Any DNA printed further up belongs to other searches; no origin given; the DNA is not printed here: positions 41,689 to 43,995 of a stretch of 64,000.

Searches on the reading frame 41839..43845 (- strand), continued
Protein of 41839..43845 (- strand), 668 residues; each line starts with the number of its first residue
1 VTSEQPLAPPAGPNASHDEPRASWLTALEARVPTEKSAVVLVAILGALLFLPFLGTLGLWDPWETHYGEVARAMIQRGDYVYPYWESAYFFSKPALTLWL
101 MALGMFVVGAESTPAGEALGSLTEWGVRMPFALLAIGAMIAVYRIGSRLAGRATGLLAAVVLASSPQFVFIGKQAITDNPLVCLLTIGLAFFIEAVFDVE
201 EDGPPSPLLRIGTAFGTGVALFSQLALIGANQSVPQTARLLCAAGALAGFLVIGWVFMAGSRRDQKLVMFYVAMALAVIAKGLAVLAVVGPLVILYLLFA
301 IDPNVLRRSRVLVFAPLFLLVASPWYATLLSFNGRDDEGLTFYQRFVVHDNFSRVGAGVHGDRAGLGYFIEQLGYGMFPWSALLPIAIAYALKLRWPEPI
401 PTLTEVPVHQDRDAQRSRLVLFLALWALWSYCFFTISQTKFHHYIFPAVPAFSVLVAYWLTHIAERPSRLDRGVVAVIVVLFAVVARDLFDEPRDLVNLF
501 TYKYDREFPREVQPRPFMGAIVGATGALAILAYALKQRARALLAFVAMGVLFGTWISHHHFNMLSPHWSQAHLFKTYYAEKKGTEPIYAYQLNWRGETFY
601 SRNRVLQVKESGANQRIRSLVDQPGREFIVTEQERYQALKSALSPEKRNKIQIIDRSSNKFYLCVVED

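Call 45: search_solved_structures(query=A2, max_evalue=10, show_alignments=1)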
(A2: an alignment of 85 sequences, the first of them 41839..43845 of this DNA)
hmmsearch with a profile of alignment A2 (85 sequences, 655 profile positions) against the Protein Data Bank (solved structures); distinct sequences matched with E-value up to 10: 3.
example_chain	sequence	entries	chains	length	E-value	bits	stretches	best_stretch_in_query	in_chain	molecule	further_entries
5ezm_A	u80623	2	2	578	9.7e-44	153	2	260-477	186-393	4-amino-4-deoxy-L-arabinose transferase or related glycosyltransferases of PMT family | 4-amino-4-deoxy-L-arabinose (L-Ara4N) transferase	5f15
1efp_B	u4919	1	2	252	1.8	10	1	154-213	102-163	PROTEIN (ELECTRON TRANSFER FLAVOPROTEIN)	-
36hu_G1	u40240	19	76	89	4.4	8.8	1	269-330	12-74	Flagellar biosynthetic protein FliQ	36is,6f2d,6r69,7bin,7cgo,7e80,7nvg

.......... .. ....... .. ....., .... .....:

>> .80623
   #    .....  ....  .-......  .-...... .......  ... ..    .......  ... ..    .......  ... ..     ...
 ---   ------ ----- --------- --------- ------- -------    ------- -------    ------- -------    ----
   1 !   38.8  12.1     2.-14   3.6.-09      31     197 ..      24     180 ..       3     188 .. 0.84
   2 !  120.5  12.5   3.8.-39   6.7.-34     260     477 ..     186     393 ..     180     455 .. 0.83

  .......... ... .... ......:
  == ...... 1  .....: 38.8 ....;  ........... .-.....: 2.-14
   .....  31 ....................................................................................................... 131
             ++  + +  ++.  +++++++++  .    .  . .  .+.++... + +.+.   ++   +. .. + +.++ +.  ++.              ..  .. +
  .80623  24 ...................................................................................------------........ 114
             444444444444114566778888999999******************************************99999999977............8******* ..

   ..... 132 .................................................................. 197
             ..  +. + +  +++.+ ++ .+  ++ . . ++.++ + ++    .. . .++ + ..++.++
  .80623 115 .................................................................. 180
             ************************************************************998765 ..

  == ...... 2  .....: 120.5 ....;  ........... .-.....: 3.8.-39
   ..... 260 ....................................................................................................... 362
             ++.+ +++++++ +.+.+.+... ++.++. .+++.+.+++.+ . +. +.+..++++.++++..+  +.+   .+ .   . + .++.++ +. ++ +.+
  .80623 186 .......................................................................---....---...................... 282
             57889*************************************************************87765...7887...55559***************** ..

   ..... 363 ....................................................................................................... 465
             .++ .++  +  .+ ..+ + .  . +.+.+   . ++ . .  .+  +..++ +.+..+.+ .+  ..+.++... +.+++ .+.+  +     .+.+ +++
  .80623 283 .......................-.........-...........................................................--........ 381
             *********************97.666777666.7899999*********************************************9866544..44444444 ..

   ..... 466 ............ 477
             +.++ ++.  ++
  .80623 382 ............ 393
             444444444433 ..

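Call 82: search_protein_families(library=pfam, proteins=[L084:6516-7952:+, L006:7232-9886:+, L084:3700-4440:+, L001:9439-9987:-, L003:9166-9732:-, L002:14404-15150:+, L002:4191-5807:-], max_evalue=0.001)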
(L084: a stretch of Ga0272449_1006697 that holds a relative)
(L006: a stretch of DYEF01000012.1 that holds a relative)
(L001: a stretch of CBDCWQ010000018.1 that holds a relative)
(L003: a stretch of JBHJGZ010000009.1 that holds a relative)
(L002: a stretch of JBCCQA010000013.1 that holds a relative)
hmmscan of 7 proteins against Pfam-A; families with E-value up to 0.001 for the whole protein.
L084:6516-7952:+ (478 aa): 6 families
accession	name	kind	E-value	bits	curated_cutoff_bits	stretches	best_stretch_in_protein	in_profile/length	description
PF02518.31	HATPase_c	-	7.6e-23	81.5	26.4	1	375-476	2-107/111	Histidine kinase-, DNA gyrase B-, and HSP90-like ATPase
PF00512.31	HisKA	-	9.2e-12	45.3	26.9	1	269-331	2-63/66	His Kinase A (phospho-acceptor) domain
PF00672.30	HAMP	-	1.2e-07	32.4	25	1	213-262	2-51/53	HAMP domain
PF14501.12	HATPase_c_5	-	4.6e-07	30.1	22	1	381-463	8-89/102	GHKL domain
PF13589.12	HATPase_c_3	-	0.00021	21.8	25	1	381-439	5-62/137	Histidine kinase-, DNA gyrase B-, and HSP90-like ATPase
PF17203.10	sCache_3_2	-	0.00051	20.6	28.4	0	43-125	2-78/140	Single cache domain 3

L006:7232-9886:+ (884 aa): 5 families
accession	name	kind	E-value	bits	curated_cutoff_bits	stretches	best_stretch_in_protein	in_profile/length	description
PF18368.7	Ig_GlcNase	-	2.1e-23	82.9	26.3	1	780-869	1-89/105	Exo-beta-D-glucosaminidase Ig-fold domain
PF00703.27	Glyco_hydro_2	-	1.6e-16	61.5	23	1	241-353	3-109/109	Glycosyl hydrolases family 2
PF22666.2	Glyco_hydro_2_N2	-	1.5e-15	58.1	27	1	70-194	7-111/167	Glycosyl hydrolase 2 galactose-binding domain-like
PF02837.24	Glyco_hydro_2_N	-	2.6e-10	40.9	28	1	130-201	66-133/169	Glycosyl hydrolases family 2, sugar binding domain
PF17786.7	Mannosidase_ig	-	0.00029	21.8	23.4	1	688-771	5-91/91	Mannosidase Ig/CBM-like domain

L084:3700-4440:+ (246 aa): 0 families

L001:9439-9987:- (182 aa): 0 families

L003:9166-9732:- (188 aa): 2 families
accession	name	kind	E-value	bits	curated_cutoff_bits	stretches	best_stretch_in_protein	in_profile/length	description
PF03960.21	ArsC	-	9.3e-14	52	24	1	76-183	1-76/79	ArsC family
PF00462.30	Glutaredoxin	-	3.2e-05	24.5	22.9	1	73-118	1-46/60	Glutaredoxin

L002:14404-15150:+ (248 aa): 1 family
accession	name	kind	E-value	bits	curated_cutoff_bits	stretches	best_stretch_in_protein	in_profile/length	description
PF00731.26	AIRC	-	3.9e-12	46.4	30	1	121-243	2-126/148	AIR carboxylase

L002:4191-5807:- (538 aa): 2 families
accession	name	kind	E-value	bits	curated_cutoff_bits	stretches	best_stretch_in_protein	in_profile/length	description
PF00916.26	Sulfate_transp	-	5.2e-55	187.2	23.2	1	7-380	2-369/380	Sulfate permease family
PF16983.11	MFS_MOT1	-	7.7e-06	26.7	30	1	288-368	29-111/111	Molybdate transporter of MFS superfamily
